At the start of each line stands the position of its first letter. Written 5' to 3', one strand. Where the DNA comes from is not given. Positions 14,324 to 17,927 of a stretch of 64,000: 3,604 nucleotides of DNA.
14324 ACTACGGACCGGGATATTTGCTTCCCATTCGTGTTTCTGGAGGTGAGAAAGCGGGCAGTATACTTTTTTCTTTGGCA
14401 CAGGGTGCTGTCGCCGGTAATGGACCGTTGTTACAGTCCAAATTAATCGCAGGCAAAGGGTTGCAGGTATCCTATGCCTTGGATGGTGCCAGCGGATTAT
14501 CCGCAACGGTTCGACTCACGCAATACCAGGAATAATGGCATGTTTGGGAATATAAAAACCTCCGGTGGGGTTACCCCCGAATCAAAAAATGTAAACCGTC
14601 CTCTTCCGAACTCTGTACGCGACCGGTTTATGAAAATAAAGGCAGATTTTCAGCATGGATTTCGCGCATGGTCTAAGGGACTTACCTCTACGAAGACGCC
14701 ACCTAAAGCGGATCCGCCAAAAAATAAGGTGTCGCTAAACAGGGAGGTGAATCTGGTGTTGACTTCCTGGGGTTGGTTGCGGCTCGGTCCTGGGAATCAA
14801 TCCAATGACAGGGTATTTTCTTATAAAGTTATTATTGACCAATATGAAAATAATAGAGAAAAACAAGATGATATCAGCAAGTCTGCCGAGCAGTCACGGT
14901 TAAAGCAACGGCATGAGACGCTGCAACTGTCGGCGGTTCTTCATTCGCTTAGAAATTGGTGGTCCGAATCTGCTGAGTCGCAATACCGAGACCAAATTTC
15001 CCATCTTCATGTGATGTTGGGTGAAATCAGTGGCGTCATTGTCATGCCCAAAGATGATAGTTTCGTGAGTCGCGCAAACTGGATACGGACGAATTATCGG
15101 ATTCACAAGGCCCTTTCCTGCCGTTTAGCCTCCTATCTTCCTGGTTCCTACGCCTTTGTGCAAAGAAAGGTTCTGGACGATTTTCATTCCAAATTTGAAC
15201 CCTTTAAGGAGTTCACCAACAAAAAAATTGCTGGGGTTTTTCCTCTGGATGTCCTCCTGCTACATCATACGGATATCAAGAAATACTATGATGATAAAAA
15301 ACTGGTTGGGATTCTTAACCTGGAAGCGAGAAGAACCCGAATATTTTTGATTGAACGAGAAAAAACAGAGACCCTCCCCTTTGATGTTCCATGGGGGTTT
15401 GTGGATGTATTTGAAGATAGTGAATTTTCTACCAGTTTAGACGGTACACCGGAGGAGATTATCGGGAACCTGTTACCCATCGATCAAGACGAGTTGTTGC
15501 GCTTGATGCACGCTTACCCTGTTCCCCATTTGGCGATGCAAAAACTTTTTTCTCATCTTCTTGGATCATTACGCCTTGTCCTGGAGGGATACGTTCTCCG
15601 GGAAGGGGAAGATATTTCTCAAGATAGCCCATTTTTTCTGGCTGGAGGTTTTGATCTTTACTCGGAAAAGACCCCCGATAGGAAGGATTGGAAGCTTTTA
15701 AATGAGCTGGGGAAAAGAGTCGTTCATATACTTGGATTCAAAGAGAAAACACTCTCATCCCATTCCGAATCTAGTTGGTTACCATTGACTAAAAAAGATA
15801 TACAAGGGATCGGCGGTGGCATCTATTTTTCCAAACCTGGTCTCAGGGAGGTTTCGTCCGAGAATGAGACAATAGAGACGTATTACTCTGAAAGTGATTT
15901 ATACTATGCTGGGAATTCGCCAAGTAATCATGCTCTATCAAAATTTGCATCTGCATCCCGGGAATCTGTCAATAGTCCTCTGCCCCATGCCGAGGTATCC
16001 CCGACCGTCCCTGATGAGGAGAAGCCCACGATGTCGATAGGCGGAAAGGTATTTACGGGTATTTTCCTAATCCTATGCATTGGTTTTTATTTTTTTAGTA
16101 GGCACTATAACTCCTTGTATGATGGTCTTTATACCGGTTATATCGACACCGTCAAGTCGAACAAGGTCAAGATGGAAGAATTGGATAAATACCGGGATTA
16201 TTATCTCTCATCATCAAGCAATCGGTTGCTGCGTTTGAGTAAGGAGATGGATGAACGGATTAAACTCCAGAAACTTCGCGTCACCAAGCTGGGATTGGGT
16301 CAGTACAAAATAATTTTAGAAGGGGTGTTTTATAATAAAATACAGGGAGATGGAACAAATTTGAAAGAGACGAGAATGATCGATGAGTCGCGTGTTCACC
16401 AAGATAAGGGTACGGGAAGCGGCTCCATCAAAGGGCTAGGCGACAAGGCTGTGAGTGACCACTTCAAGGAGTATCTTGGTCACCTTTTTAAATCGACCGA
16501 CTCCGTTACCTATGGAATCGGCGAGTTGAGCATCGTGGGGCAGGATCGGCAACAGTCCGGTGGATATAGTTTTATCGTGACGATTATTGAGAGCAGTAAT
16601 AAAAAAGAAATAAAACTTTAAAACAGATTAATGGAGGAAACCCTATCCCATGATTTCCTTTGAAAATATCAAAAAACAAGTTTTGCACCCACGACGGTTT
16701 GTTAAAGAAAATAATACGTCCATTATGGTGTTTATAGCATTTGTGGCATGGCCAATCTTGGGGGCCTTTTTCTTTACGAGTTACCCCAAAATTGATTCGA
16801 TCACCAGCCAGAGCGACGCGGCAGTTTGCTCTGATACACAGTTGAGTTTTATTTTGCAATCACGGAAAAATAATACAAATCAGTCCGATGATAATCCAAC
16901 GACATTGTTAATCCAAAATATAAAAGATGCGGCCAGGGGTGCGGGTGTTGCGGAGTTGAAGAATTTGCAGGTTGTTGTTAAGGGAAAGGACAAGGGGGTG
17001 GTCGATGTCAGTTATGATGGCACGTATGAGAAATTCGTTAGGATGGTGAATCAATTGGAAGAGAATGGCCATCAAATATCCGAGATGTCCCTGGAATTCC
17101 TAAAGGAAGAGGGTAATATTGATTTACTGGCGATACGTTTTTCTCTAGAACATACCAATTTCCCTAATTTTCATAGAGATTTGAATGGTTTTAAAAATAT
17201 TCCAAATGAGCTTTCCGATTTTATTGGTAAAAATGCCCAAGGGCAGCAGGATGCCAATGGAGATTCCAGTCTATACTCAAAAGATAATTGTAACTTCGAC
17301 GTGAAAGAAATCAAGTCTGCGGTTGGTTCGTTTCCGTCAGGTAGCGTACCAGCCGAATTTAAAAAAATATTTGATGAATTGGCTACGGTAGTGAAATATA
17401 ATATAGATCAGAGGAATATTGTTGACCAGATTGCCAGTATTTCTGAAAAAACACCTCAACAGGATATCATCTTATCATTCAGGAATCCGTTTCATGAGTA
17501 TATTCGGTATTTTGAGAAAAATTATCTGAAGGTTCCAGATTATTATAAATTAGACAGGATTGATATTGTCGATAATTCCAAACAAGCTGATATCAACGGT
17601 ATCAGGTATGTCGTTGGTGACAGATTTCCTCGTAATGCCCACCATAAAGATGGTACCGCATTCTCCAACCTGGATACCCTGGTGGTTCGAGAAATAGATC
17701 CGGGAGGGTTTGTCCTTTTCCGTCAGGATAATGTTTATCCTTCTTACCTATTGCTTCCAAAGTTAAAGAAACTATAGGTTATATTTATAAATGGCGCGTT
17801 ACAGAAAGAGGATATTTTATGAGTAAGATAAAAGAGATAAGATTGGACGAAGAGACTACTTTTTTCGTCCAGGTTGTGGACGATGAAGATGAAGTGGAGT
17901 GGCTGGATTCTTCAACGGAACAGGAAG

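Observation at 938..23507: Sixteen-gene gap-free array welding a divergent T2SS / type IV filament machine to a cyclase sensor and a protease-MoxR-FGE module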

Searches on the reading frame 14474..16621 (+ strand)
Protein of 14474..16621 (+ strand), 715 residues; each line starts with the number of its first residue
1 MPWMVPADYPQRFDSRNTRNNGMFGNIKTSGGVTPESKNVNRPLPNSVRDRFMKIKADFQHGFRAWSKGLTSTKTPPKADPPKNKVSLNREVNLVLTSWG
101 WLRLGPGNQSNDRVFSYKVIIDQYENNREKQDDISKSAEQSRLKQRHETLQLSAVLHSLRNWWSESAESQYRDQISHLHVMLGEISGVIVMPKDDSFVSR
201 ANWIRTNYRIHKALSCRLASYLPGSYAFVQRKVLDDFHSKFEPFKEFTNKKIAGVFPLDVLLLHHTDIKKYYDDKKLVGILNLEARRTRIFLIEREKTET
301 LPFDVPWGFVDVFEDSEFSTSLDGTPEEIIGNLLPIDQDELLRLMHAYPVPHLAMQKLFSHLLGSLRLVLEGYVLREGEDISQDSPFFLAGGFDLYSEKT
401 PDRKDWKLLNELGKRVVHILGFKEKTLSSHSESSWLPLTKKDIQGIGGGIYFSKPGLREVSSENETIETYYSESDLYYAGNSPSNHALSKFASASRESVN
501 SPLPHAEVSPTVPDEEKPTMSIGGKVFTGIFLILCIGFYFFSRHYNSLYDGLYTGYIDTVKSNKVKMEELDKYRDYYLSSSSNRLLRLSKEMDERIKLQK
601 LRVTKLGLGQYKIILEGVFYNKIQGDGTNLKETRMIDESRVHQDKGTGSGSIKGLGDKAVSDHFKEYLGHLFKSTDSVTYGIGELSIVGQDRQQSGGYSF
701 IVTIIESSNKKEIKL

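Call 4: search_protein_families(library=pfam, proteins=[window:14474-16621:+], max_evalue=0.01)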
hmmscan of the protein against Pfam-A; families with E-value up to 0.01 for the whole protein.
window:14474-16621:+ (715 aa): 0 families

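Call 12: search_protein_families(library=ncbifam, proteins=[window:14540-16621:+], max_evalue=0.01)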
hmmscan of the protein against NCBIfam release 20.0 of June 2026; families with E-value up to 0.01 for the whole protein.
window:14540-16621:+ (693 aa): 0 families

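Call 13: search_protein_families(library=padloc, proteins=[window:14540-16621:+], max_evalue=0.01)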
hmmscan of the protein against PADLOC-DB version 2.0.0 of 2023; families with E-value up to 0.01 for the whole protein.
window:14540-16621:+ (693 aa): 0 families

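Call 20: find_homologous_proteins(query=window:14540-16621:+, max_evalue=0.001)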
Query window:14540-16621:+ (693 aa): 3 proteins with E <= 0.001 among 8000 candidates.
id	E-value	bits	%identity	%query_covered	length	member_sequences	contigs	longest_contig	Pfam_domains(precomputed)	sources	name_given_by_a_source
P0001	0.0e+0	1407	100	90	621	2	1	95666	-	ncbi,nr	ncbi:MAG: hypothetical protein HQL07_00175 [Nitrospirae bacterium]|nr:hypothetical protein [Magnetoc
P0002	6.5e-156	539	48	90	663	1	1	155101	-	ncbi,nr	ncbi:MAG: hypothetical protein HQL76_01915 [Magnetococcales bacterium]|nr:hypothetical protein [Magn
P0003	2.2e-139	484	43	92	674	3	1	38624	-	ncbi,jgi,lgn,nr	ncbi:MAG: hypothetical protein HQL89_10430 [Magnetococcales bacterium]|nr:hypothetical protein [Magn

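Call 21: find_encoding_contigs(protein=P0002, flank=10000, max_places=3)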
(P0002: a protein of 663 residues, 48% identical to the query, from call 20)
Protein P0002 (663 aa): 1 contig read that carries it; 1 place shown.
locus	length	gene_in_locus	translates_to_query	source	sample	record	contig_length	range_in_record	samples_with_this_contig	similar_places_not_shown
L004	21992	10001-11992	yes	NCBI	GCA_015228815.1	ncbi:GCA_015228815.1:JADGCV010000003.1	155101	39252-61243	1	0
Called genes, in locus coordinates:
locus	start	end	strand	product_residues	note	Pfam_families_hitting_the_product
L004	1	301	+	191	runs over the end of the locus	PF07963:N_methyl (weak)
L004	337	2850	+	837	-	PF13476:AAA_23 (faint), PF00437:T2SSE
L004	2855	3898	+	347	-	PF00482:T2SSF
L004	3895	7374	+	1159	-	PF00211:Guanylate_cyc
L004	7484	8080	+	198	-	-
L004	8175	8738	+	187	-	-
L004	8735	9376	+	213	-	-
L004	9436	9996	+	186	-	-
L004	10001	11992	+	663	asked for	-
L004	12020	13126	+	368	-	-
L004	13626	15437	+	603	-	PF00270:DEAD, PF00271:Helicase_C, PF16124:RecQ_Zn_bind, PF09382:RQC, PF00570:HRDC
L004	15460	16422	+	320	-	PF00753:Lactamase_B, PF19583:ODP (weak), PF12706:Lactamase_B_2 (weak)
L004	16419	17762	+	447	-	PF01266:DAO (faint), PF04820:Trp_halogenase (faint), PF13454:NAD_binding_9 (faint)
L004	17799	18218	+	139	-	PF00027:cNMP_binding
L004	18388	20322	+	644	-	PF00072:Response_reg, PF00989:PAS, PF08448:PAS_4 (weak), PF13188:PAS_8, PF13426:PAS_9, PF00512:HisKA, PF02518:HATPase_c, PF00072:Response_reg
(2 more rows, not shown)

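Call 22: find_encoding_contigs(protein=P0003, flank=10000, max_places=3)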
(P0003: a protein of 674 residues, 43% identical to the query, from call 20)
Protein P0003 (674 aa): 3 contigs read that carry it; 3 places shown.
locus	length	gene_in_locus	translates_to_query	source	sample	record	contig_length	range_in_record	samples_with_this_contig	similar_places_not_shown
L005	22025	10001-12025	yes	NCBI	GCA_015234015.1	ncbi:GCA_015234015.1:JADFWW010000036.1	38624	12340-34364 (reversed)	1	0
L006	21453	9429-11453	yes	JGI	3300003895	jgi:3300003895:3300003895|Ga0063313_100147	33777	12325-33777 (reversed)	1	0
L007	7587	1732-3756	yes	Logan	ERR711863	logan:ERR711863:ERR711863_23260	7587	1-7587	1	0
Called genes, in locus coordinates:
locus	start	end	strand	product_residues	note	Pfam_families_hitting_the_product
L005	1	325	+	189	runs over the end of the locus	PF07963:N_methyl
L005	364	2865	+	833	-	PF00437:T2SSE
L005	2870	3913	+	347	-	PF00482:T2SSF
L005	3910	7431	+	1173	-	PF00400:WD40 (faint), PF12894:ANAPC4_WD40 (faint), PF23381:Beta-prop_IFT122_1st (faint), PF25174:Beta-prop_THOC3 (faint), PF00211:Guanylate_cyc (weak)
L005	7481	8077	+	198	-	-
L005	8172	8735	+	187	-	-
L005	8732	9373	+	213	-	-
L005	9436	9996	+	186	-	-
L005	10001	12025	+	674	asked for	-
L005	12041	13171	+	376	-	-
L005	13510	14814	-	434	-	-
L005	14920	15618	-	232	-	-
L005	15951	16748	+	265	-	PF00318:Ribosomal_S2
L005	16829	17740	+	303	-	PF25025:EF-Ts_N (weak), PF00889:EF_TS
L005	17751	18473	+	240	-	PF00696:AA_kinase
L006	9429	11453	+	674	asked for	-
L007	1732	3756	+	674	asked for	-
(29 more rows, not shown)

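Call 37: search_protein_families(library=pfam, proteins=[window:14540-16621:+], max_evalue=5)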
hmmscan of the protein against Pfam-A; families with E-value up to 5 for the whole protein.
window:14540-16621:+ (693 aa): 0 families

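Call 54: search_solved_structures(query=A5, max_evalue=5, show_alignments=2)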
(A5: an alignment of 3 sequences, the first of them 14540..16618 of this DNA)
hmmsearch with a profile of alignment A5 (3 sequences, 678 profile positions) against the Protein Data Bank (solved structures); distinct sequences matched with E-value up to 5: 0.

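Call 72: predict_structure(alignment_id=A8)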
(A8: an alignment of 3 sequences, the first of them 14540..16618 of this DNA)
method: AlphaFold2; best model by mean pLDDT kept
length: 693 residues; sequences in the alignment: 3
mean_pLDDT: 35.1   pTM: 0.23
mean pLDDT of the five models: 35.1, 34.5, 33.9, 32.5, 30.3
residues with pLDDT >= 90: 0; 70-90: 0; 50-70: 68; < 50: 625
segments of 3 or more residues with pLDDT < 50: 1-507, 515-572, 600-633, 652-659, 669-673, 687-693
pLDDT, mean of each block of 10 residues (from residue 1): 24 25 30 32 34 33 29 33 32 36 41 33 37 40 36 33 28 28 31 34 33 26 30 30 30 30 29 26 27 28 28 29 28 34 36 31 32 35 41 40 36 28 27 36 38 36 26 22 29 32 45 43 32 30 32 34 44 59 60 61 34 31 32 51 55 44 50 54 50 35
secondary structure, 60 per line:
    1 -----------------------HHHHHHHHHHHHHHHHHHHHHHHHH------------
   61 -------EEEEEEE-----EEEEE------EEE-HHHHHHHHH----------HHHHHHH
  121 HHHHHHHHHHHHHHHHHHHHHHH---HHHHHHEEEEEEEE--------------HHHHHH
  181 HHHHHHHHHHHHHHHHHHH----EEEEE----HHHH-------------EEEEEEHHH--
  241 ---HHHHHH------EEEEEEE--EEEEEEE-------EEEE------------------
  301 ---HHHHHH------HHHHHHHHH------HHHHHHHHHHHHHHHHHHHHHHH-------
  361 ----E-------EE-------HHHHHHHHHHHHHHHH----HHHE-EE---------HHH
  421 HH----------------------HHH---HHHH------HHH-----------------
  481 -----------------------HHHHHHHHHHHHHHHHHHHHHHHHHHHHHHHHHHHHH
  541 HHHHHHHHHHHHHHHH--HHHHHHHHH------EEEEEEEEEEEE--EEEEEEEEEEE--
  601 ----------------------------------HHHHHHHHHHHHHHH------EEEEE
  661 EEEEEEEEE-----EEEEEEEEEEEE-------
elements in order (helices of 4 or more, strands of 3 or more residues): H24-48 E68-74 E80-84 E91-93 H95-103 H114-143 H147-152 E153-160 H175-199 E204-208 H213-216 E230-235 H244-249 E256-262 E265-271 E279-282 H304-309 H316-324 H331-353 H382-397 H418-422 H451-454 H504-556 H559-567 E574-585 E588-598 H635-649 E656-669 E675-686

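Call 74: search_protein_representatives(alignment_id=A8)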
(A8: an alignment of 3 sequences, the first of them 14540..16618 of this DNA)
Query: 3 sequences, 678 profile positions. Proteins with E-value up to 0.001 (for the whole library): 3; up to 1e-10: 3; up to 1e-30: 3. The best 3 are listed.
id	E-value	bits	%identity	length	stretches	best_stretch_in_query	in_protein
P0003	0.0e+00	1226.6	-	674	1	1-678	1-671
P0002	0.0e+00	1209.1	-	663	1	1-678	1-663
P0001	0.0e+00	1142.1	-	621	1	61-678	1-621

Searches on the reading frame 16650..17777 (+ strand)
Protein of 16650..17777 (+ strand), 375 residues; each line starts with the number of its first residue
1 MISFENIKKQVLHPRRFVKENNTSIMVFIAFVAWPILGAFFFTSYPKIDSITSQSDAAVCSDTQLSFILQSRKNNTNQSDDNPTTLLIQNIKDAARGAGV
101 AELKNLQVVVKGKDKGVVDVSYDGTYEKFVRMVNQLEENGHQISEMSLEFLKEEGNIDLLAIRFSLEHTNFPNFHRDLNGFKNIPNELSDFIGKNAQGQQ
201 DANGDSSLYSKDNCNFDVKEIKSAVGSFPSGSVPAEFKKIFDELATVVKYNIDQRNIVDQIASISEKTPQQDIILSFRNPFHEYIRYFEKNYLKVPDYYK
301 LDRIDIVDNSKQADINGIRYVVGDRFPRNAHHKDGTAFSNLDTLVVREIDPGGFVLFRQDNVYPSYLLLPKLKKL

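Call 4: search_protein_families(library=pfam, proteins=[window:16650-17777:+], max_evalue=0.01)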
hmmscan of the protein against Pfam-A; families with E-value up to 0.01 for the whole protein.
window:16650-17777:+ (375 aa): 0 families

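Call 12: search_protein_families(library=ncbifam, proteins=[window:16650-17777:+], max_evalue=0.01)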
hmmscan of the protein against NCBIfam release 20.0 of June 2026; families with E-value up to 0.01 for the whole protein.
window:16650-17777:+ (375 aa): 0 families

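Call 13: search_protein_families(library=padloc, proteins=[window:16650-17777:+], max_evalue=0.01)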
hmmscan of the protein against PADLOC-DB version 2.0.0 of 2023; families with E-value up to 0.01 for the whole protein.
window:16650-17777:+ (375 aa): 0 families

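Call 37: search_protein_families(library=pfam, proteins=[window:16650-17777:+], max_evalue=5)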
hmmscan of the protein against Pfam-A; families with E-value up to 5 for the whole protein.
window:16650-17777:+ (375 aa): 0 families

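Call 55: search_solved_structures(query=A6, max_evalue=5, show_alignments=1)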
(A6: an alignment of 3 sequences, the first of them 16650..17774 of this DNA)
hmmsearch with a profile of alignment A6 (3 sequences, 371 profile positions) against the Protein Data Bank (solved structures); distinct sequences matched with E-value up to 5: 4.
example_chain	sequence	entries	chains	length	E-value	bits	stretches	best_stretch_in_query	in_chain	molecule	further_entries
8xpx_A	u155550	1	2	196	1.1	11.6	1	329-364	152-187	Protein mono-ADP-ribosyltransferase PARP12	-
2pqf_A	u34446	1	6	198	1.1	11.6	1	329-364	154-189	Poly [ADP-ribose] polymerase 12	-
6v3w_A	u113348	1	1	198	1.1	11.6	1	329-364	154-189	Protein mono-ADP-ribosyltransferase PARP12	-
7wts_K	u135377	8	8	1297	1.1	11.6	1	234-309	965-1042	RRP12-like protein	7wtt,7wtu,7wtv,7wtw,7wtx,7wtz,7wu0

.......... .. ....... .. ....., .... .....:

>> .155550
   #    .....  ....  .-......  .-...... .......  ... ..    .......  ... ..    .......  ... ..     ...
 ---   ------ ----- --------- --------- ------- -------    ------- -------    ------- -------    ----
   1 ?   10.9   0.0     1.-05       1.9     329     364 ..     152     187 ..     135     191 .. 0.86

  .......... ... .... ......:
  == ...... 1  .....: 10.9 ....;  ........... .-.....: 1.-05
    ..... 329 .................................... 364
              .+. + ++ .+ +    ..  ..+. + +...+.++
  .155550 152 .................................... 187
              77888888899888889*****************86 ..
